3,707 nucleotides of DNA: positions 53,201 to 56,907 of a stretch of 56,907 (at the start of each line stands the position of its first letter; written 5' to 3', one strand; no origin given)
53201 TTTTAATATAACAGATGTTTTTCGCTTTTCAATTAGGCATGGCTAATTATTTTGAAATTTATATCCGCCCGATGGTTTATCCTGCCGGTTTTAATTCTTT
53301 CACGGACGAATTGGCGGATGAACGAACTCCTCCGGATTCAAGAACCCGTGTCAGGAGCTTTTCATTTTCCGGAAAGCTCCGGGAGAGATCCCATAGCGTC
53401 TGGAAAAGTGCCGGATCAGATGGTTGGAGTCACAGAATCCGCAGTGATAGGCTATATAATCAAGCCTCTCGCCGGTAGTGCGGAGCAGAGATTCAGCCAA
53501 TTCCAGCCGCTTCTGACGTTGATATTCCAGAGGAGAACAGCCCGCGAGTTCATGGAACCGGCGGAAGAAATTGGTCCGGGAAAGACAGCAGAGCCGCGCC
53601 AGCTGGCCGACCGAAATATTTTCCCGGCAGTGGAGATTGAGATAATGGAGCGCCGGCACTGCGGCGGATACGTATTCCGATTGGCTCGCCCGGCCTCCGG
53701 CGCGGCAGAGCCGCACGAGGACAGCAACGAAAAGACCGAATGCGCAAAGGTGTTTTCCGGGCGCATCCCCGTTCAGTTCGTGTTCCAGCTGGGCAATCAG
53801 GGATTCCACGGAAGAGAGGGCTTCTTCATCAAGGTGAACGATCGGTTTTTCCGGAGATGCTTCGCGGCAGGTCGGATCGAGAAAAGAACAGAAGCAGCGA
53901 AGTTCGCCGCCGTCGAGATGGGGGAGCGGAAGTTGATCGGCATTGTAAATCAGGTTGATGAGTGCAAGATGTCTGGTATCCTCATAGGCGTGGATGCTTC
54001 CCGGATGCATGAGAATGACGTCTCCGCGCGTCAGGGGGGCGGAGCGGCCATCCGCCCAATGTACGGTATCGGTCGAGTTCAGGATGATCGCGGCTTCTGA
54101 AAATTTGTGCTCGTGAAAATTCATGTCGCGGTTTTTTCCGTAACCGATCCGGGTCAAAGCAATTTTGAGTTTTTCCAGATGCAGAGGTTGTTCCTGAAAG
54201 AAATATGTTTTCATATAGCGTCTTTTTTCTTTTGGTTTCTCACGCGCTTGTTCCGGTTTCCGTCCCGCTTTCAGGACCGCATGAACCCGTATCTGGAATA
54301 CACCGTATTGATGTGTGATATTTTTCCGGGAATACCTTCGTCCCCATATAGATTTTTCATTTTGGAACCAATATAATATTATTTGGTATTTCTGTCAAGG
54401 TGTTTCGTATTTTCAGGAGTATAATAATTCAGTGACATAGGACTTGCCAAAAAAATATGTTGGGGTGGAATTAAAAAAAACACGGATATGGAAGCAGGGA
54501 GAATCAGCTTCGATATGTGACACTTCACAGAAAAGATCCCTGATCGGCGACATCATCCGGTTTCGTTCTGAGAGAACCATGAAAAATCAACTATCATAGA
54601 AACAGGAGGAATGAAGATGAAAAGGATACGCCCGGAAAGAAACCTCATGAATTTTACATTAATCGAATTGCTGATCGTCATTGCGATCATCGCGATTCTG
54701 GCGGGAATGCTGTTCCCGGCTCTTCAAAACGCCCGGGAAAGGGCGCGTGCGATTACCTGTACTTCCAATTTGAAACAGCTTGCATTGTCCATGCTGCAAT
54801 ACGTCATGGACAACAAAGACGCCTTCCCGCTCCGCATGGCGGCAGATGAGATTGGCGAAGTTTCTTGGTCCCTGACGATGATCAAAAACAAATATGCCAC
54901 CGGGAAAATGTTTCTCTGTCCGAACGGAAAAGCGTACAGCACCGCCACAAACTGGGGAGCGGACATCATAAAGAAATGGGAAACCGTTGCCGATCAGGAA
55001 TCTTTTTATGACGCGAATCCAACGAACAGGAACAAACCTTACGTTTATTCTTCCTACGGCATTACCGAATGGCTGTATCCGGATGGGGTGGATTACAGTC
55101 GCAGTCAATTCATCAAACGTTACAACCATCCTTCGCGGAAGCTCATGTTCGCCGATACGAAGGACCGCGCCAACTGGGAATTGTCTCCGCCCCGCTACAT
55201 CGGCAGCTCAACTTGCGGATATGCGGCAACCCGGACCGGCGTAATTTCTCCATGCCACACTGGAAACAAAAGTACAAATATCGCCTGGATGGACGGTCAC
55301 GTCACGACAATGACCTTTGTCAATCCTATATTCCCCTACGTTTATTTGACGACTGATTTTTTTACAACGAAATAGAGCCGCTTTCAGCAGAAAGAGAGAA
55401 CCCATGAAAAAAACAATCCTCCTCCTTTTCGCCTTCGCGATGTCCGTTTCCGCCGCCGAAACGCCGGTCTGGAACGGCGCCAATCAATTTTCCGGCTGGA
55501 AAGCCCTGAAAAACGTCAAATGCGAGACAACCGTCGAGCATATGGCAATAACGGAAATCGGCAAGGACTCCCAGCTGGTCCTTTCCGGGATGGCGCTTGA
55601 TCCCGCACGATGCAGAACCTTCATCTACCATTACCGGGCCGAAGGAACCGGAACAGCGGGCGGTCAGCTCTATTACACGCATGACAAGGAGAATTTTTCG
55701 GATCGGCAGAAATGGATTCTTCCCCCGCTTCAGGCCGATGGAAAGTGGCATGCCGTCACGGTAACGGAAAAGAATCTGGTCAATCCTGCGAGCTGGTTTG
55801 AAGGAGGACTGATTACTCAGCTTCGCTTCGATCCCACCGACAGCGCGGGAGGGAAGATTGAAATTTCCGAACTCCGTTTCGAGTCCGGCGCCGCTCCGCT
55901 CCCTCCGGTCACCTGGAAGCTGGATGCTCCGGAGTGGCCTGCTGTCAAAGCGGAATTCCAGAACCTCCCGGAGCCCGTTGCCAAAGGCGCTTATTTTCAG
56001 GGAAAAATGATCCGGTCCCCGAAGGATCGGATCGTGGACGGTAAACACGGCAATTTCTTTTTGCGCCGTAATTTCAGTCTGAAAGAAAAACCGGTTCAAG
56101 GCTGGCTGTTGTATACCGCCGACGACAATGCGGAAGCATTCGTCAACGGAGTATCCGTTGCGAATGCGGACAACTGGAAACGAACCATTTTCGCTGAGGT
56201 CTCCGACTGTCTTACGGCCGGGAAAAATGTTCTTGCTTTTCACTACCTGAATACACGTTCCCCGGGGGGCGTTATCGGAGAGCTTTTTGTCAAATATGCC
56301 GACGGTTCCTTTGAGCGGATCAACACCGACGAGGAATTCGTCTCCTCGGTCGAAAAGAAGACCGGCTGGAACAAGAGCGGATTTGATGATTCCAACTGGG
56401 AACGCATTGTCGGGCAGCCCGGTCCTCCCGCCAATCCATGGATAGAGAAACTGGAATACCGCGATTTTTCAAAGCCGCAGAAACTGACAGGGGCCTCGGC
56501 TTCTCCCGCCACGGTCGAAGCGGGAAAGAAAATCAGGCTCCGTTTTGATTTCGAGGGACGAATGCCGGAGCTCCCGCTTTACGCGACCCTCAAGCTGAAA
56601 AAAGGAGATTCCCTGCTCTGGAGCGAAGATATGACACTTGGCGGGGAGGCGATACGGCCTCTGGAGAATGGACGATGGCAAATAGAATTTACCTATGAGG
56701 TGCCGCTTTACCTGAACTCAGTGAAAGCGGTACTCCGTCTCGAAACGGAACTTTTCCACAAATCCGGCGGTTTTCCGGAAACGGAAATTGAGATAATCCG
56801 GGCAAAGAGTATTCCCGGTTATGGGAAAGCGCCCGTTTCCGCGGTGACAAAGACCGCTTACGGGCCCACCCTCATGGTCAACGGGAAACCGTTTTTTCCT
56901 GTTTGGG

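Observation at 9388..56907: One gene-order rule used four times: local regulator, then an HX9DG prepilin-like gene, then a giant exported glycan enzyme (a pseudopilin-centred PUL-like module)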

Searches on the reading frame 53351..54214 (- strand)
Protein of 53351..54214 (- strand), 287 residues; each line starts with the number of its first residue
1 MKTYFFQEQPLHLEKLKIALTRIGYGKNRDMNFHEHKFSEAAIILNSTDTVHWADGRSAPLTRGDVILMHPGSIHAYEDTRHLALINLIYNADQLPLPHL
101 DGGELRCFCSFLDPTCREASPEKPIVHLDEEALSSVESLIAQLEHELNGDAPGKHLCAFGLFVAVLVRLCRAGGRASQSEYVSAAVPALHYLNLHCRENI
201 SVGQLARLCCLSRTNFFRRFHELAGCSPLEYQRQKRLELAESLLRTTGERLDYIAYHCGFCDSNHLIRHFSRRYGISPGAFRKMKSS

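Call 7: search_protein_families(library=pfam, proteins=[window:53351-54214:-], max_evalue=0.001)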
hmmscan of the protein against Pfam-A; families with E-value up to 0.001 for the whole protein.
window:53351-54214:- (287 aa): 3 families
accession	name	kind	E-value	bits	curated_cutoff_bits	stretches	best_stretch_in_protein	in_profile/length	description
PF12833.13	HTH_18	-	3e-19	69.5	33.6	1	205-283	1-79/80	Helix-turn-helix domain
PF00165.29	HTH_AraC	-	1.5e-16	60.5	26.6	2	244-283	1-42/42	Bacterial regulatory helix-turn-helix proteins, AraC family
PF02311.25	AraC_binding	-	0.00054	20.2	21.1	1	50-143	35-116/135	AraC-like ligand binding domain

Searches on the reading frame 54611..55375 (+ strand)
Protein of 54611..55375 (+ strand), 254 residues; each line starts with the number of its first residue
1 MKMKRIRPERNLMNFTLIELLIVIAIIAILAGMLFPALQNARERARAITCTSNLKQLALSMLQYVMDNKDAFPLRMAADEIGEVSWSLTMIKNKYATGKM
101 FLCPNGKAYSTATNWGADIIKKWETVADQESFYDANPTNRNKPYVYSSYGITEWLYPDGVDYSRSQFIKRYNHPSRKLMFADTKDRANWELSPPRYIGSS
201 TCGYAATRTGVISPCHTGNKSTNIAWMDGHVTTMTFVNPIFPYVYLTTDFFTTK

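Call 4: search_protein_families(library=ncbifam, proteins=[window:54611-55375:+], max_evalue=0.01)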
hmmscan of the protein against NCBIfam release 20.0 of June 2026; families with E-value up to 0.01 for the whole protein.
window:54611-55375:+ (254 aa): 8 families
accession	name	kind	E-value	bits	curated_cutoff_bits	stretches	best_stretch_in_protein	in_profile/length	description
TIGR01710.1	typeII_sec_gspG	equivalog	1.2e-08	35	88.85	1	15-70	3-58/134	type II secretion system major pseudopilin GspG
NF041775.1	typeIV_PilA_Myxo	equivalog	3.5e-07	30.4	400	1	1-82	1-77/214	type IV pilin protein PilA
NF007862.0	PRK10574.1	equivalog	4e-06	27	138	1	14-45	6-37/145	prepilin peptidase-dependent pilin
NF040999.1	pilin_ComGC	equivalog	4e-06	26.9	75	1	14-70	3-59/84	competence type IV pilus major pilin ComGC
TIGR01708.2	typeII_sec_gspH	equivalog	2.6e-05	24.3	80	1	15-47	4-36/169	type II secretion system minor pseudopilin GspH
NF041013.1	T4P_ComGE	equivalog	6.7e-05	22.9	49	1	15-66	6-57/83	competence type IV pilus minor pilin ComGE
TIGR02532.1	IV_pilin_GFxxxE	domain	0.00012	21.7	16.3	1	15-34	4-23/24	prepilin-type N-terminal cleavage/methylation domain-containing protein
TIGR02596.1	TIGR02596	subfamily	0.00081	19.5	70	1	15-41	1-27/196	Verru_Chthon cassette protein D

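Call 5: search_protein_families(library=pfam, proteins=[window:54611-55375:+], max_evalue=0.01)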
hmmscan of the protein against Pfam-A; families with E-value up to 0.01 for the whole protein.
window:54611-55375:+ (254 aa): 2 families
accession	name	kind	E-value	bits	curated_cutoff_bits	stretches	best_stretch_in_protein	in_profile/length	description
PF07596.16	SBP_bac_10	-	8.7e-08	33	23.3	1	39-87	1-48/268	Protein of unknown function (DUF1559)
PF07963.17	N_methyl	-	0.00017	21.5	21.2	1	15-35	7-27/27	Prokaryotic N-terminal methylation motif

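Call 86: find_homologous_proteins(query=window:54611-55375:+, max_evalue=1e-20)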
Query window:54611-55375:+ (254 aa): 32 proteins with E <= 1e-20 among 8000 candidates.
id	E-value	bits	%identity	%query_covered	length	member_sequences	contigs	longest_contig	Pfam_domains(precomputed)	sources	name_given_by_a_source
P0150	1.3e-170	583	100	99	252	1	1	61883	PF07596.17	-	-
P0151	2.4e-112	392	72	94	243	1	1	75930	PF07596.17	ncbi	-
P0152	3.8e-107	375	69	95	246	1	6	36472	PF07963.18,PF07596.17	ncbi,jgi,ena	jgi:prepilin-type N-terminal cleavage/methylation domain-containing protein/prepilin-type processing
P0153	1.3e-62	229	48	94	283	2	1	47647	PF07596.17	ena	-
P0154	5.2e-51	191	45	91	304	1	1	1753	PF07963.18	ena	-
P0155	1.4e-50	190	43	91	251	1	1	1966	PF07596.17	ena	-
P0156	1.7e-50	190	43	95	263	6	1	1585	PF07596.17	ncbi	-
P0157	3.8e-49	185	44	91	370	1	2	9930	PF07963.18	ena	-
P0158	3.7e-42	162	43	94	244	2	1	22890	PF07963.18,PF07596.17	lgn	-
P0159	3.5e-37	146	38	91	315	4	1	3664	PF07963.18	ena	-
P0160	1.8e-36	144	41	91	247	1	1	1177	PF07596.17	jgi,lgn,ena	-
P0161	2.5e-34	137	37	91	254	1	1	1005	PF07963.18,PF07596.17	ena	-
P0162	2.6e-31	127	34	94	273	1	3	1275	PF07963.18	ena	-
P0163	2.1e-30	124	36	95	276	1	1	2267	PF07596.17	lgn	-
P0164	9.7e-27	112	36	87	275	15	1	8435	PF07596.17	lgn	-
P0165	1.2e-24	105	35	93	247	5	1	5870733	PF07596.17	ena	-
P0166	1.4e-24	105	36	90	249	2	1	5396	PF07596.17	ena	-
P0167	2.6e-24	104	37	86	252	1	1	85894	PF07596.17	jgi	-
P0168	2.7e-24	104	38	86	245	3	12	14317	PF07596.17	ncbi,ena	-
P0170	2.0e-23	101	38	87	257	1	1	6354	PF07596.17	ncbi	-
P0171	2.1e-23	101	38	88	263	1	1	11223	PF07596.17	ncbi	-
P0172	5.3e-23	100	35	94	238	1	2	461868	PF07596.17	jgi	jgi:prepilin-type N-terminal cleavage/methylation domain-containing protein/prepilin-type processing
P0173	5.7e-22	96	52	38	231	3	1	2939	PF07596.17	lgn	-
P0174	6.0e-22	96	37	87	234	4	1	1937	PF07963.18,PF07596.17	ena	-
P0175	6.7e-22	96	35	89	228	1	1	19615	PF07596.17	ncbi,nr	ncbi:MAG: DUF1559 domain-containing protein [Victivallaceae bacterium]|nr:DUF1559 domain-containing 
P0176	2.0e-21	95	32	96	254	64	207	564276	PF07596.17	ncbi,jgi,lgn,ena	jgi:prepilin-type N-terminal cleavage/methylation domain-containing protein/prepilin-type processing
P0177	3.8e-21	94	56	41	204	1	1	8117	PF07596.17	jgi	-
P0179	4.5e-21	93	37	88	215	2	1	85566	PF07596.17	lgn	-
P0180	5.0e-21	93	47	45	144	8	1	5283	PF07596.17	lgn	-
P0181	7.2e-21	93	37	91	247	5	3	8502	PF07596.17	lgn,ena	-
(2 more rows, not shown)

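Call 87: find_encoding_contigs(protein=P0150, flank=10000, max_places=2)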
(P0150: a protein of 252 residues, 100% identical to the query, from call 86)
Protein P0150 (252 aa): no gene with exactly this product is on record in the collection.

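Call 88: find_encoding_contigs(protein=P0152, flank=10000, max_places=2)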
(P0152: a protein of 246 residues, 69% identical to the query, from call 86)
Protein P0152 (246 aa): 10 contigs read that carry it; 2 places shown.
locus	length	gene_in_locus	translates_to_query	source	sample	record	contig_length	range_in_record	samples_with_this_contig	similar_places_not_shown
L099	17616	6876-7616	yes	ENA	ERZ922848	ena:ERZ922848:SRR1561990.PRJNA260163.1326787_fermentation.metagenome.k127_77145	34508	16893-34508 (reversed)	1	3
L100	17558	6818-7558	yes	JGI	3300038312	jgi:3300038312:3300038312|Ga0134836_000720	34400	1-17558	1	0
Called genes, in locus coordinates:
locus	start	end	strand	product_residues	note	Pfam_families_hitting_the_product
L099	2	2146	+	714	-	?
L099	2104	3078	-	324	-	PF13377:Peripla_BP_3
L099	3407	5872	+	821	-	PF22666:Glyco_hydro_2_N2, PF00703:Glyco_hydro_2, PF17786:Mannosidase_ig, PF17753:Ig_mannosidase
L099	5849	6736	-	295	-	PF02311:AraC_binding, PF07883:Cupin_2, PF12833:HTH_18, PF00165:HTH_AraC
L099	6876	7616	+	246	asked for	PF07963:N_methyl, PF07596:SBP_bac_10 (faint)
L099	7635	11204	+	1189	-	-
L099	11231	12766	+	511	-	PF17389:Bac_rhamnosid6H, PF17390:Bac_rhamnosid_C (weak)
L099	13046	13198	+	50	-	-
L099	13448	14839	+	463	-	PF00245:Alk_phosphatase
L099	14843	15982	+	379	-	PF07907:YibE_F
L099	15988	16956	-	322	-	PF02826:2-Hacid_dh_C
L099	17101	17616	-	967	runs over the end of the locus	PF02838:Glyco_hydro_20b (faint), PF16126:DUF4838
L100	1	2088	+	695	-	?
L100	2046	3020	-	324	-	PF13377:Peripla_BP_3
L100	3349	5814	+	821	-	PF22666:Glyco_hydro_2_N2, PF00703:Glyco_hydro_2, PF17786:Mannosidase_ig, PF17753:Ig_mannosidase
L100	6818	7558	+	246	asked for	PF07963:N_methyl, PF07596:SBP_bac_10 (faint)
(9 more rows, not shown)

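Call 89: find_encoding_contigs(protein=P0153, flank=9000, max_places=1)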
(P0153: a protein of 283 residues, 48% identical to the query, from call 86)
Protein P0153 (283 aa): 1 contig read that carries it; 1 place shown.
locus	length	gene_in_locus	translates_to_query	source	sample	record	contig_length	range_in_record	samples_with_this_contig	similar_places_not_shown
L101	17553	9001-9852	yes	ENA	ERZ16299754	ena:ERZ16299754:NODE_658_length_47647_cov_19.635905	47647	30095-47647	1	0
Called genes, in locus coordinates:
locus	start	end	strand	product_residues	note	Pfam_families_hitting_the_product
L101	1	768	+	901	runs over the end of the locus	-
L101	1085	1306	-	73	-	-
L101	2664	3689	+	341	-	PF00356:LacI, PF00532:Peripla_BP_1, PF13407:Peripla_BP_4, PF13377:Peripla_BP_3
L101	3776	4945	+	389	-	PF01321:Creatinase_N, PF00557:Peptidase_M24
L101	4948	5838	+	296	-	PF01522:Polysacc_deac_1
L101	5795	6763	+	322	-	PF20583:DUF6786 (weak)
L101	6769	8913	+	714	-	-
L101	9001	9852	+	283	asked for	PF07596:SBP_bac_10 (weak)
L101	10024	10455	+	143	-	-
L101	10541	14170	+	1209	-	-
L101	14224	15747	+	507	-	PF17389:Bac_rhamnosid6H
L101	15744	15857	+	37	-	-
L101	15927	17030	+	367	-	PF01408:GFO_IDH_MocA, PF02894:GFO_IDH_MocA_C, PF22725:GFO_IDH_MocA_C3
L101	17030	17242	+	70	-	-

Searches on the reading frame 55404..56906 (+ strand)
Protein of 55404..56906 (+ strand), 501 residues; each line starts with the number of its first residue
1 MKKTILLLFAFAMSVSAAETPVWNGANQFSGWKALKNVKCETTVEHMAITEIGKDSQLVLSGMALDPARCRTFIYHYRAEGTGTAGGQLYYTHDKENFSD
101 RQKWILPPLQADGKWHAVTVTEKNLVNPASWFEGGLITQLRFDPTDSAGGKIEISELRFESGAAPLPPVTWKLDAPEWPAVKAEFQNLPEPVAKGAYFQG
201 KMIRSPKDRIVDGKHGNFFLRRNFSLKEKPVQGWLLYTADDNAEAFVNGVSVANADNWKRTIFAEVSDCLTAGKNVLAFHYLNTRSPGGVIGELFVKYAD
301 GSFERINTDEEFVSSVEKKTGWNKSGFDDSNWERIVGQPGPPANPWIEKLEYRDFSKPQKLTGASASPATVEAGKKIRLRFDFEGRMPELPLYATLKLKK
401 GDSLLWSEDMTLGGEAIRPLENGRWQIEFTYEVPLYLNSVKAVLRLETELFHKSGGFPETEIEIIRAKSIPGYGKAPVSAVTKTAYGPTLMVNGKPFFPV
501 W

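Call 7: search_protein_families(library=pfam, proteins=[window:55404-56906:+], max_evalue=0.001)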
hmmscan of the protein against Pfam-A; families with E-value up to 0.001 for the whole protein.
window:55404-56906:+ (501 aa): 0 families

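Call 62: search_protein_families(library=ncbifam, proteins=[window:55404-56906:+], max_evalue=0.01)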
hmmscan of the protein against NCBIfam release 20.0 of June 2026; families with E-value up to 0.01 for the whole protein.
window:55404-56906:+ (501 aa): 1 family
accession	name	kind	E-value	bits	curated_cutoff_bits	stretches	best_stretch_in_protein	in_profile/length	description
NF041573.1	rhamnosid_Stmyc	equivalog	1.7e-15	55.9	1720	1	214-346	152-291/1028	alpha-L-rhamnosidase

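Call 77: search_protein_families(library=pfam, proteins=[window:55404-56906:+], max_evalue=0.5)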
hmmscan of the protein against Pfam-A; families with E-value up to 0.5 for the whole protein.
window:55404-56906:+ (501 aa): 2 families
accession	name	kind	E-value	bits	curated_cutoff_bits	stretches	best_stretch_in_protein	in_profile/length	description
PF08531.16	Bac_rhamnosid_N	-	0.0012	19.1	25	0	262-314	59-112/172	Alpha-L-rhamnosidase N-terminal domain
PF02432.21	Fimbrial_K88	-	0.1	12.4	26.2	0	239-298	166-226/270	Fimbrial, major and minor subunit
